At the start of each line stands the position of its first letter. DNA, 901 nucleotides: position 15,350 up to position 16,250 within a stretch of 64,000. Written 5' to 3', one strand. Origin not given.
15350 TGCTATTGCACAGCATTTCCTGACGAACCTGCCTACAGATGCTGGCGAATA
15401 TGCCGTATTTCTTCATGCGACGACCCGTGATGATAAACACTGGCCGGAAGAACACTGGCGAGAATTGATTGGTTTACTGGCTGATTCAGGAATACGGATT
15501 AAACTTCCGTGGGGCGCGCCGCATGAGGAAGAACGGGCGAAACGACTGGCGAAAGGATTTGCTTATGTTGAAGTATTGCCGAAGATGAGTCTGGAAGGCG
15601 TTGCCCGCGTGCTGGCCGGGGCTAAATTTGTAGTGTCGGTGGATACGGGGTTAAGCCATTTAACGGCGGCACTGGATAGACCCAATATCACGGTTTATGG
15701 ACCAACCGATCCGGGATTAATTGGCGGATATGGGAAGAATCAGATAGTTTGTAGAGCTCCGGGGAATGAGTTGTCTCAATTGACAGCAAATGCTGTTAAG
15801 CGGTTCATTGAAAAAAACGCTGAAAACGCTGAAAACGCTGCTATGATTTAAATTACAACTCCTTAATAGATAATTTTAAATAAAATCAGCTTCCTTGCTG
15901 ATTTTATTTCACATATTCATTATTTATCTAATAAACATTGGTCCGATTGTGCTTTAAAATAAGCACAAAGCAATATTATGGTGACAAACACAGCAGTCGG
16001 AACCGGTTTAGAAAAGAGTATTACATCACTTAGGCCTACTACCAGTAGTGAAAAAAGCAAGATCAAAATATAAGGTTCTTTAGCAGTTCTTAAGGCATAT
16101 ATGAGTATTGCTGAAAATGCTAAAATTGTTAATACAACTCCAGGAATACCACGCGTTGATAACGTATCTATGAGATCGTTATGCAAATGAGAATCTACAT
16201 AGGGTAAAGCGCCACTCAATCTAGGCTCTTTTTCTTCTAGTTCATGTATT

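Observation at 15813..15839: Tandem 9-bp repeat at the 3' end of waaC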

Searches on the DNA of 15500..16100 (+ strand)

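Call 5: search_dna_similar(query=window:15500-16000:+, collection=ecoli_genomes, mode=near, max_rows=40, rows=spread)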
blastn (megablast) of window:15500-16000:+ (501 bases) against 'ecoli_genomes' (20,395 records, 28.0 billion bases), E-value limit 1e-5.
Records with a match: 5423; places in all: 5429; records where one place covers at least 80% of the query: 1829.
Genomes with a match: 5422 of 5426; with a place that covers at least 80% of the query: 1829. Places per genome that has any: lowest 1, median 1, highest 2. On chromosomes: 5428 places; on plasmids: 1.
Best place of each record, by identity: >=99% 31; 95-99% 3780; 90-95% 1609; 80-90% 3.
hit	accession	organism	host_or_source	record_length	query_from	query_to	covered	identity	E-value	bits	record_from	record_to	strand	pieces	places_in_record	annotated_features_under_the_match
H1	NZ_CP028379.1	Escherichia coli O145 str. RM9872 strain RM9872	Bos taurus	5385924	1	501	100%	100.0%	0e+0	926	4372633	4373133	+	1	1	rfaC: lipopolysaccharide heptosyltransferase RfaC | O-antigen ligase family protein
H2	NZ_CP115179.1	Escherichia coli strain B-LamR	Lamivudine-resistant strain obtained ...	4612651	1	501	100%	96.0%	0e+0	808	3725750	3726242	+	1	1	rfaC: lipopolysaccharide heptosyltransferase RfaC | O-antigen ligase family protein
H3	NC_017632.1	Escherichia coli UM146 strain UM146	-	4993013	1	501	100%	95.2%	0e+0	785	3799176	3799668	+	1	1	rfaC: lipopolysaccharide heptosyltransferase RfaC | O-antigen ligase family protein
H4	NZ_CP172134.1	Escherichia coli strain GF131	chicken meat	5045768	1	501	100%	95.2%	0e+0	785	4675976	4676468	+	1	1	rfaC: lipopolysaccharide heptosyltransferase RfaC | O-antigen ligase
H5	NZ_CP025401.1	Escherichia coli strain MS8345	Homo sapiens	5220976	1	501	100%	95.0%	0e+0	780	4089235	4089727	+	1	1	rfaC: lipopolysaccharide heptosyltransferase RfaC | O-antigen ligase family protein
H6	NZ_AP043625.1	Escherichia coli strain AST216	Homo sapiens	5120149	1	501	100%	95.0%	0e+0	780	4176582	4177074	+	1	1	rfaC: lipopolysaccharide heptosyltransferase RfaC | O-antigen ligase family protein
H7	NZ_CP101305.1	Escherichia coli strain 2002-3211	Homo sapiens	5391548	1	501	100%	94.4%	0e+0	754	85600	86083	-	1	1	rfaC: lipopolysaccharide heptosyltransferase RfaC | O-antigen ligase family protein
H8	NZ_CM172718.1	Escherichia coli strain FCI51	Homo sapiens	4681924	1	501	100%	94.4%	0e+0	754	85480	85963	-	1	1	rfaC: lipopolysaccharide heptosyltransferase RfaC | O-antigen ligase family protein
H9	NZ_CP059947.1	Escherichia coli strain 268.2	Turkey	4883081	1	501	100%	93.8%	0e+0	737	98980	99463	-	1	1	rfaC: lipopolysaccharide heptosyltransferase RfaC | O-antigen ligase family protein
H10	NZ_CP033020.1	Escherichia coli ATCC 8739 strain ATCC 8739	not collected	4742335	1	501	100%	93.8%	0e+0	737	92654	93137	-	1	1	rfaC: lipopolysaccharide heptosyltransferase RfaC | O-antigen ligase family protein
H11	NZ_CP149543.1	Escherichia coli strain 1912D004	Sus scrofa domesticus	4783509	1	501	100%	93.8%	0e+0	737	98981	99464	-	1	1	rfaC: lipopolysaccharide heptosyltransferase RfaC | O-antigen ligase family protein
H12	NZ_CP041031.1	Escherichia coli strain PT109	Canis lupus familiaris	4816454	1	501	100%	93.6%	0e+0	732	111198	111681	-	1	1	rfaC: lipopolysaccharide heptosyltransferase RfaC | O-antigen ligase family protein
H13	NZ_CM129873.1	Escherichia coli strain PCP06173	seawater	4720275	1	501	100%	93.6%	0e+0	732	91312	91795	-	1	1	rfaC: lipopolysaccharide heptosyltransferase RfaC | O-antigen ligase family protein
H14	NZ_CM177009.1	Escherichia coli strain VL7S7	Homo sapiens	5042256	1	501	100%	93.6%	0e+0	732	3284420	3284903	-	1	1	rfaC: lipopolysaccharide heptosyltransferase RfaC | O-antigen ligase family protein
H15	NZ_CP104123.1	Escherichia coli strain USDA-ARS-USMARC-49610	Bos taurus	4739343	1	262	52%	98.1%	3e-125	457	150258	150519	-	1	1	rfaC: lipopolysaccharide heptosyltransferase RfaC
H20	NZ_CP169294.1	Escherichia coli strain MG1655-pvir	not collected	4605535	1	261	52%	97.7%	5e-123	449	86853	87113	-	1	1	rfaC: lipopolysaccharide heptosyltransferase RfaC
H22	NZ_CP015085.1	Escherichia coli O25b:H4 strain O25b:H4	Homo sapiens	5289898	1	261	52%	97.3%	2e-121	444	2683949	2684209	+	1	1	rfaC: lipopolysaccharide heptosyltransferase RfaC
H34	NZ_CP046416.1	Escherichia coli strain LZYWN_4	swine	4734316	1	261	52%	91.6%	2e-96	361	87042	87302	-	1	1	rfaC: lipopolysaccharide heptosyltransferase RfaC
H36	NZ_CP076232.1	Escherichia coli O157:H7 strain 7.1_Anguil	Rectal swab of live bovine cattle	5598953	1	243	49%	98.4%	2e-116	427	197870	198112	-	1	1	rfaC: lipopolysaccharide heptosyltransferase RfaC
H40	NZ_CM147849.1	Escherichia coli strain 33F4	Calf of Bos taurus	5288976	1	255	51%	87.5%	2e-76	294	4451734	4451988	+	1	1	rfaC: lipopolysaccharide heptosyltransferase RfaC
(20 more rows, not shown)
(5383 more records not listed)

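Call 6: get_annotated_region(hit=H1, flank=3000)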
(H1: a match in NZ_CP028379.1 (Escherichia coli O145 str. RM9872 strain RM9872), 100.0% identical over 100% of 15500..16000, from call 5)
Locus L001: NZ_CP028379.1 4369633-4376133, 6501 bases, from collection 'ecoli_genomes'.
description: Escherichia coli O145 str. RM9872 chromosome, complete genome
organism: Escherichia coli O145 str. RM9872 strain RM9872 (NCBI taxid 1055544)
replicon: chromosome; assembly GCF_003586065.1
host: Bos taurus; source: feces; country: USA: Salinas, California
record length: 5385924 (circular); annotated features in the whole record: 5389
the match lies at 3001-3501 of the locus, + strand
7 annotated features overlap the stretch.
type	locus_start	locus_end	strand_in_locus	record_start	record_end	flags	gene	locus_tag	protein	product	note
CDS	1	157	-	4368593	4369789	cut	kbl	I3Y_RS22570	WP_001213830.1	glycine C-acetyltransferase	-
CDS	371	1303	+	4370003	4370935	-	rfaD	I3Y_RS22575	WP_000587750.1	ADP-glyceromanno-heptose 6-epimerase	-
CDS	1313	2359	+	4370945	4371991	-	rfaF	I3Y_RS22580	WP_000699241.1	ADP-heptose--LPS heptosyltransferase RfaF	-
CDS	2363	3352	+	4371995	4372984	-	rfaC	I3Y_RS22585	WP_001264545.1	lipopolysaccharide heptosyltransferase RfaC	-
CDS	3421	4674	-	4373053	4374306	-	-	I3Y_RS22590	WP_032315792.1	O-antigen ligase family protein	-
CDS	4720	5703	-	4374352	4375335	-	-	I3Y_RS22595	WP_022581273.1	glycosyltransferase family 2 protein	-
CDS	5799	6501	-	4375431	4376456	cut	-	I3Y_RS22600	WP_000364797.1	UDP-galactose--(galactosyl) LPS alpha1,2-galactosyltransferase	-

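Call 7: get_annotated_region(hit=H2, flank=1500)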
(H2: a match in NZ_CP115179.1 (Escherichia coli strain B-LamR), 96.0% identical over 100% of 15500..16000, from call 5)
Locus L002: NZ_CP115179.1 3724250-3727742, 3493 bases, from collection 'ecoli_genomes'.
description: Escherichia coli strain B-LamR chromosome, complete genome
organism: Escherichia coli strain B-LamR (NCBI taxid 562)
replicon: chromosome; assembly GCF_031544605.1
host: -; source: Lamivudine-resistant strain obtained from the original strain Escherichia coli B; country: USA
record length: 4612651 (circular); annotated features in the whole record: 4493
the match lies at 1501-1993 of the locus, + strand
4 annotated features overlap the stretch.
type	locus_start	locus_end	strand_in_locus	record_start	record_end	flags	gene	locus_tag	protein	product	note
CDS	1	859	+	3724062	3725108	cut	rfaF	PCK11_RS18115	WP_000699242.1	ADP-heptose--LPS heptosyltransferase RfaF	-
CDS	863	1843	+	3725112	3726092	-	rfaC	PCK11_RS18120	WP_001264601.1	lipopolysaccharide heptosyltransferase RfaC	-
CDS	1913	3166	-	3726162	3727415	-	-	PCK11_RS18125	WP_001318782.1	O-antigen ligase family protein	-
CDS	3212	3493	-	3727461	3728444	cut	-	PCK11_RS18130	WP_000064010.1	glycosyltransferase family 2 protein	-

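Call 8: get_annotated_region(hit=H3, flank=1500)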
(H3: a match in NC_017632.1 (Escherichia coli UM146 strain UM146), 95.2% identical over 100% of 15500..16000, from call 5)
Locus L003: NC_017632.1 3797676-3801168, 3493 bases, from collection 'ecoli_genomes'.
description: Escherichia coli UM146, complete sequence
organism: Escherichia coli UM146 strain UM146 (NCBI taxid 869729)
replicon: chromosome; assembly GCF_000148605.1
host: -; source: -; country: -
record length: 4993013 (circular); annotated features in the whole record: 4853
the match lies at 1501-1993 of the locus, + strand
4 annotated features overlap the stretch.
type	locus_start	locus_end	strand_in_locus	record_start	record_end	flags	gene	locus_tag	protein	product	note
CDS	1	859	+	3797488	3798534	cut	rfaF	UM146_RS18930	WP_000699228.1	ADP-heptose--LPS heptosyltransferase RfaF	-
CDS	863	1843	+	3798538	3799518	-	rfaC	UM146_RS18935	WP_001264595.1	lipopolysaccharide heptosyltransferase RfaC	-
CDS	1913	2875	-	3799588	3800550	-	-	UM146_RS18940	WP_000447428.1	O-antigen ligase family protein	-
CDS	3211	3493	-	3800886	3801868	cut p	-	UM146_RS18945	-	glycosyltransferase family 2 protein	frameshifted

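Call 9: get_annotated_region(hit=H7, flank=1500)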
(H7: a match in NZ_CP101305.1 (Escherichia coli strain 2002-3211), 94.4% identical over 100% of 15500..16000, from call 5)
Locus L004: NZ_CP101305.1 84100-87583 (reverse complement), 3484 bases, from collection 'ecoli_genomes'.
description: Escherichia coli strain 2002-3211 chromosome, complete genome
organism: Escherichia coli strain 2002-3211 (NCBI taxid 562)
replicon: chromosome; assembly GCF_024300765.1
host: Homo sapiens; source: not applicable; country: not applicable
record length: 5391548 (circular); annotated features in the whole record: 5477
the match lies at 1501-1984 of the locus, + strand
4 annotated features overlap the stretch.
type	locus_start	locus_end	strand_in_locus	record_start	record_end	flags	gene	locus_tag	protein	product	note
CDS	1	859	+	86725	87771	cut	rfaF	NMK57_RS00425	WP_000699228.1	ADP-heptose--LPS heptosyltransferase RfaF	-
CDS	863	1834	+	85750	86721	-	rfaC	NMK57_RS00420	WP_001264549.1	lipopolysaccharide heptosyltransferase RfaC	-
CDS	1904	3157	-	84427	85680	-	-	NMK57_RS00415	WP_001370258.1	O-antigen ligase family protein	-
CDS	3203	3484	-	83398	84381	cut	-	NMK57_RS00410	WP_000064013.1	glycosyltransferase family 2 protein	-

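Call 10: get_annotated_region(hit=H10, flank=1500)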
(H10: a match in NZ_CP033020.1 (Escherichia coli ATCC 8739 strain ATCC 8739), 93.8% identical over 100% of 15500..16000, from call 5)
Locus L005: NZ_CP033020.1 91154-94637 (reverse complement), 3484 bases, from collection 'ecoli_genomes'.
description: Escherichia coli ATCC 8739 chromosome, complete genome
organism: Escherichia coli ATCC 8739 strain ATCC 8739 (NCBI taxid 481805)
replicon: chromosome; assembly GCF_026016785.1
host: not collected; source: not collected; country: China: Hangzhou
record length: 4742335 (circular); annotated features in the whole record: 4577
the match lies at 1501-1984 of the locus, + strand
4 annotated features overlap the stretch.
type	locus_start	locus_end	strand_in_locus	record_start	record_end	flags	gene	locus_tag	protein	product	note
CDS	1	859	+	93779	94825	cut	rfaF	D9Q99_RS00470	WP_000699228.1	ADP-heptose--LPS heptosyltransferase RfaF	-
CDS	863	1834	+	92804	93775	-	rfaC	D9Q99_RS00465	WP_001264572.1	lipopolysaccharide heptosyltransferase RfaC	-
CDS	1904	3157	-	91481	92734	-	-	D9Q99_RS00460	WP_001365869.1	O-antigen ligase family protein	-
CDS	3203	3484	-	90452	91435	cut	-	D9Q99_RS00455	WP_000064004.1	glycosyltransferase family 2 protein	-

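Call 11: get_annotated_region(hit=H14, flank=1500)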
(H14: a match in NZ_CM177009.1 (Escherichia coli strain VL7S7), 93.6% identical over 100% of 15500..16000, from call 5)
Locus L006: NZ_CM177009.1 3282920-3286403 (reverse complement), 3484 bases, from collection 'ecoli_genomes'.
description: Escherichia coli strain VL7S7 chromosome, whole genome shotgun sequence
organism: Escherichia coli strain VL7S7 (NCBI taxid 562)
replicon: chromosome; assembly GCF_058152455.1
host: Homo sapiens; source: stool; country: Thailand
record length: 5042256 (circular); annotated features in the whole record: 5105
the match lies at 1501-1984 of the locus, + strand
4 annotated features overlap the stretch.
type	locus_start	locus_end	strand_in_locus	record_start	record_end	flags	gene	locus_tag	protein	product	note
CDS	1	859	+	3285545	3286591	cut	rfaF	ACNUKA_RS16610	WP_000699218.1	ADP-heptose--LPS heptosyltransferase RfaF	-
CDS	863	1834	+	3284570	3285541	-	rfaC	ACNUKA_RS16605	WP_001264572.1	lipopolysaccharide heptosyltransferase RfaC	-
CDS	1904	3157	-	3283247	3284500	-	-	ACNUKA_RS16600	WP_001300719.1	O-antigen ligase family protein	-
CDS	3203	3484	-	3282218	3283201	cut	-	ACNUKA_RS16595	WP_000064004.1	glycosyltransferase family 2 protein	-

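Call 13: get_annotated_region(hit=H20, flank=700)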
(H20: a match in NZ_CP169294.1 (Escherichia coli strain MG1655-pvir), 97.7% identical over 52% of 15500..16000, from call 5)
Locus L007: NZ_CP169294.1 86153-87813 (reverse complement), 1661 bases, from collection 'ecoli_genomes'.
description: Escherichia coli strain MG1655-pvir chromosome, complete genome
organism: Escherichia coli strain MG1655-pvir (NCBI taxid 562)
replicon: chromosome; assembly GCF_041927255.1
host: not collected; source: -; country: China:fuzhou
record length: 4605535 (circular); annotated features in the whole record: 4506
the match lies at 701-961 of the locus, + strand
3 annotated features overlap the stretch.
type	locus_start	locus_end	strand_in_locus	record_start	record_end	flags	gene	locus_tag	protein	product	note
CDS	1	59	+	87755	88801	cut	rfaF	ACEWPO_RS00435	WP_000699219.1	ADP-heptose--LPS heptosyltransferase RfaF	-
CDS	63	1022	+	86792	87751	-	rfaC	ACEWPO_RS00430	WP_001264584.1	lipopolysaccharide heptosyltransferase RfaC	-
CDS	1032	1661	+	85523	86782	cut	waaL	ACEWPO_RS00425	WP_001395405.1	O-antigen ligase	-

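Call 14: get_annotated_region(hit=H36, flank=700)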
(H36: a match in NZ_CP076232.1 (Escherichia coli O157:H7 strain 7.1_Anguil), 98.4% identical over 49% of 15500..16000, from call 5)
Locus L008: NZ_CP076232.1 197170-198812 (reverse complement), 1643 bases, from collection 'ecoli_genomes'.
description: Escherichia coli O157:H7 strain 7.1_Anguil chromosome, complete genome
organism: Escherichia coli O157:H7 strain 7.1_Anguil (NCBI taxid 83334)
replicon: chromosome; assembly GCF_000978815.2
host: -; source: Rectal swab of live bovine cattle; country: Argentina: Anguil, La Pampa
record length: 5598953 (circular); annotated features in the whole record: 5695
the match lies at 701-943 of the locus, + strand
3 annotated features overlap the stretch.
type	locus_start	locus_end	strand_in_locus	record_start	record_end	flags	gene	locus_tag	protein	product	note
CDS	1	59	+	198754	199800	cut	rfaF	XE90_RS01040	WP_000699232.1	ADP-heptose--LPS heptosyltransferase RfaF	-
CDS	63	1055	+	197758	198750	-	rfaC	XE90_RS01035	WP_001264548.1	lipopolysaccharide heptosyltransferase RfaC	-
CDS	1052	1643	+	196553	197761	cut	rfaL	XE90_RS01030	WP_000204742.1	O-antigen ligase RfaL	-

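Call 15: get_annotated_region(hit=H15, flank=700)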
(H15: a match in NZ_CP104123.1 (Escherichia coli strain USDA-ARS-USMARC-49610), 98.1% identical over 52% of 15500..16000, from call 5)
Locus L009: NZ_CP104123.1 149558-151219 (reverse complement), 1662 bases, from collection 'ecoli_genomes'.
description: Escherichia coli strain USDA-ARS-USMARC-49610 chromosome, complete genome
organism: Escherichia coli strain USDA-ARS-USMARC-49610 (NCBI taxid 562)
replicon: chromosome; assembly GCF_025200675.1
host: Bos taurus; source: feedlot; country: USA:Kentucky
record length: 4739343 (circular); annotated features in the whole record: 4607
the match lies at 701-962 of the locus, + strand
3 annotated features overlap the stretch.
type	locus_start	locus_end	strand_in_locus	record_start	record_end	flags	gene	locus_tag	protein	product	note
CDS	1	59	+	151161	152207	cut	rfaF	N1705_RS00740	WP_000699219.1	ADP-heptose--LPS heptosyltransferase RfaF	-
CDS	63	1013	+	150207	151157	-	rfaC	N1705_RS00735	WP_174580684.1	lipopolysaccharide heptosyltransferase RfaC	-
CDS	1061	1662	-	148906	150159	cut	-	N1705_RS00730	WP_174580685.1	O-antigen ligase family protein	-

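Call 16: get_annotated_region(hit=H22, flank=700)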
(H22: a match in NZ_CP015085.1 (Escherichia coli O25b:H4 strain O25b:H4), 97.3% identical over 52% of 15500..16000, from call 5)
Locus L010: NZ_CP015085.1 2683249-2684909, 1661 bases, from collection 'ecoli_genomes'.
description: Escherichia coli O25b:H4 chromosome, complete genome
organism: Escherichia coli O25b:H4 strain O25b:H4 (NCBI taxid 941280)
replicon: chromosome; assembly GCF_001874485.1
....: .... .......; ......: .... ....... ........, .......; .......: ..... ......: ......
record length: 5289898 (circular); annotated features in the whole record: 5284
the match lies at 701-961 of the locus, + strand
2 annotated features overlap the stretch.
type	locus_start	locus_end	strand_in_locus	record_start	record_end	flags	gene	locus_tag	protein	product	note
CDS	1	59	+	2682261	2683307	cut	rfaF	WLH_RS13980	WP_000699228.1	ADP-heptose--LPS heptosyltransferase RfaF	-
CDS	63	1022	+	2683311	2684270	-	rfaC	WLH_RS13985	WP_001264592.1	lipopolysaccharide heptosyltransferase RfaC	-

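Call 17: get_annotated_region(hit=H34, flank=700)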
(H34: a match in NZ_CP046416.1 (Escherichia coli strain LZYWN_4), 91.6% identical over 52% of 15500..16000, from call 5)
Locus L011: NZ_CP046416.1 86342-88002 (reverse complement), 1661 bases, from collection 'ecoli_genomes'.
description: Escherichia coli strain LZYWN_4 chromosome, complete genome
organism: Escherichia coli strain LZYWN_4 (NCBI taxid 562)
replicon: chromosome; assembly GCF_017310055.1
host: swine; source: liver; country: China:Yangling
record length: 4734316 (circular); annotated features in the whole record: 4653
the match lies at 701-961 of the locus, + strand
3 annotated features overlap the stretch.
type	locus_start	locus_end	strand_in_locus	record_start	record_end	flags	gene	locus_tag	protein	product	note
CDS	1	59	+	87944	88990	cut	rfaF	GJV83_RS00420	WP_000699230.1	ADP-heptose--LPS heptosyltransferase RfaF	-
CDS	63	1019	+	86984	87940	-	rfaC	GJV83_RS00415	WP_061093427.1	lipopolysaccharide heptosyltransferase RfaC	-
CDS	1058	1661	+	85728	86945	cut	rfaL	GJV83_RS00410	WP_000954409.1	O-antigen ligase RfaL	-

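Call 18: get_annotated_region(hit=H40, flank=700)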
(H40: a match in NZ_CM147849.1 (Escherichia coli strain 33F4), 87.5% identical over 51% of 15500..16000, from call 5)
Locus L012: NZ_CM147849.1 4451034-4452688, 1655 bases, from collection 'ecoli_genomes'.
description: Escherichia coli strain 33F4 chromosome, whole genome shotgun sequence
organism: Escherichia coli strain 33F4 (NCBI taxid 562)
replicon: chromosome; assembly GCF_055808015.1
host: -; source: Calf of Bos taurus; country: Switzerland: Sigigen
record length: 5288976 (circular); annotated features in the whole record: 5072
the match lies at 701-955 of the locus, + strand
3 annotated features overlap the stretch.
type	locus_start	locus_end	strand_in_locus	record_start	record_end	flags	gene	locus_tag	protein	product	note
CDS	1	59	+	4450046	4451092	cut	rfaF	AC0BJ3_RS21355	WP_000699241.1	ADP-heptose--LPS heptosyltransferase RfaF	-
CDS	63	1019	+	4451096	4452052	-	rfaC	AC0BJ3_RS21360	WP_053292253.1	lipopolysaccharide heptosyltransferase RfaC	-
CDS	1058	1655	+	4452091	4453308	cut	rfaL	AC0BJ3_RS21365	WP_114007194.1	O-antigen ligase RfaL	-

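Call 20: search_dna_similar(query=window:15765-15885:+, collection=ecoli_genomes, mode=near, max_rows=60, rows=best)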
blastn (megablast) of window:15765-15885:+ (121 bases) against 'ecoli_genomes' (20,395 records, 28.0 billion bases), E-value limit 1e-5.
Records with a match: 1833; places in all: 1834; records where one place covers at least 80% of the query: 827.
Genomes with a match: 1833 of 5426; with a place that covers at least 80% of the query: 827. Places per genome that has any: lowest 1, median 1, highest 2. On chromosomes: 1834 places; on plasmids: 0.
Best place of each record, by identity: >=99% 20; 95-99% 1026; 90-95% 167; 80-90% 620.
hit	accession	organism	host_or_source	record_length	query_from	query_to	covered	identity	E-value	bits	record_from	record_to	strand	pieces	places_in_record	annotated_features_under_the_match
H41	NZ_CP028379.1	Escherichia coli O145 str. RM9872 strain RM9872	Bos taurus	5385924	1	121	100%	100.0%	6e-56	224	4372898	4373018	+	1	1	rfaC: lipopolysaccharide heptosyltransferase RfaC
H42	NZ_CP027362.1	Escherichia coli strain 95-3192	missing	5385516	1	121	100%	100.0%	6e-56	224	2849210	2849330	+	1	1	rfaC: lipopolysaccharide heptosyltransferase RfaC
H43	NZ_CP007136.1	Escherichia coli O145:H28 str. RM12581 strain RM12581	lettuce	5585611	1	121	100%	100.0%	6e-56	224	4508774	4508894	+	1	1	rfaC: lipopolysaccharide heptosyltransferase RfaC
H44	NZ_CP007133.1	Escherichia coli O145:H28 str. RM12761 strain RM12761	ice cream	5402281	1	121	100%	100.0%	6e-56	224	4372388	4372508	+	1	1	rfaC: lipopolysaccharide heptosyltransferase RfaC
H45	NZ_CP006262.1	Escherichia coli O145:H28 str. RM13516 strain RM13516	Homo sapiens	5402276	1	121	100%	100.0%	6e-56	224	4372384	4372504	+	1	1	rfaC: lipopolysaccharide heptosyltransferase RfaC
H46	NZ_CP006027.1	Escherichia coli O145:H28 str. RM13514 strain RM13514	Homo sapiens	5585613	1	121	100%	100.0%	6e-56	224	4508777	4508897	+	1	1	rfaC: lipopolysaccharide heptosyltransferase RfaC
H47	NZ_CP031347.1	Escherichia coli O145 strain RM9873-C1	cattle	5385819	1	121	100%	100.0%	6e-56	224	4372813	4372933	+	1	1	rfaC: lipopolysaccharide heptosyltransferase RfaC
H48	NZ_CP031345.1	Escherichia coli O145 strain RM12367-C1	creek water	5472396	1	121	100%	100.0%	6e-56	224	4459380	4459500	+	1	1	rfaC: lipopolysaccharide heptosyltransferase RfaC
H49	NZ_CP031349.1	Escherichia coli O145 strain RM9467-C1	Cattle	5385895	1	121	100%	100.0%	6e-56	224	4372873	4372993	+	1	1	rfaC: lipopolysaccharide heptosyltransferase RfaC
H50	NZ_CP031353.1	Escherichia coli O145 strain RM9154-C1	Cattle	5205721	1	121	100%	100.0%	6e-56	224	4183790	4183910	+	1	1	rfaC: lipopolysaccharide heptosyltransferase RfaC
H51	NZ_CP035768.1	Escherichia coli O145 strain RM11626-C1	Cattle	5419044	1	121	100%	100.0%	6e-56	224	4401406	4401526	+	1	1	rfaC: lipopolysaccharide heptosyltransferase RfaC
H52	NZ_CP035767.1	Escherichia coli O145 strain RM12522-C8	Cattle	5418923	1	121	100%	100.0%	6e-56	224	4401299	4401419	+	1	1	rfaC: lipopolysaccharide heptosyltransferase RfaC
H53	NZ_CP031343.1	Escherichia coli O145 strain RM10425-C1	cattle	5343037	1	121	100%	100.0%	6e-56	224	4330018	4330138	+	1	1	rfaC: lipopolysaccharide heptosyltransferase RfaC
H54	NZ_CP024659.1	Escherichia coli strain RM9872-C1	cattle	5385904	1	121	100%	100.0%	6e-56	224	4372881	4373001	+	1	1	rfaC: lipopolysaccharide heptosyltransferase RfaC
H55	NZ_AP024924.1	Escherichia coli O145:H28 strain 16003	Homo sapiens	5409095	1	121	100%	100.0%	6e-56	224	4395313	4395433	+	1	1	rfaC: lipopolysaccharide heptosyltransferase RfaC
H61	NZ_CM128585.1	Escherichia coli strain 300490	Homo sapiens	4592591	1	121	100%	96.7%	3e-49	202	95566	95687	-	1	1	rfaC: lipopolysaccharide heptosyltransferase RfaC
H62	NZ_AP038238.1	Escherichia coli strain HCM-25C-3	Gallus gallus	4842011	1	121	100%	96.7%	3e-49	202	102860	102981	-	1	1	rfaC: lipopolysaccharide heptosyltransferase RfaC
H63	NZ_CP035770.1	Escherichia coli O145 strain RM8988-C1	Cattle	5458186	1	121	100%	93.1%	4e-43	182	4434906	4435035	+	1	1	rfaC: lipopolysaccharide heptosyltransferase RfaC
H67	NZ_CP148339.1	Escherichia coli strain Z1323HEC0422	Homo sapiens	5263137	1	121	100%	92.6%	4e-38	165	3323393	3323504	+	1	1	rfaC: lipopolysaccharide heptosyltransferase RfaC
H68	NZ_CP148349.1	Escherichia coli strain Z1323HEC0399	Homo sapiens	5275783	1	121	100%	92.6%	4e-38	165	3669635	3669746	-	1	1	rfaC: lipopolysaccharide heptosyltransferase RfaC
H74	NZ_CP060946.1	Escherichia coli O157:H7 str. EC10 strain EC10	Homo sapiens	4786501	1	121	100%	91.0%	2e-35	156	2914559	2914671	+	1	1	rfaC: lipopolysaccharide heptosyltransferase RfaC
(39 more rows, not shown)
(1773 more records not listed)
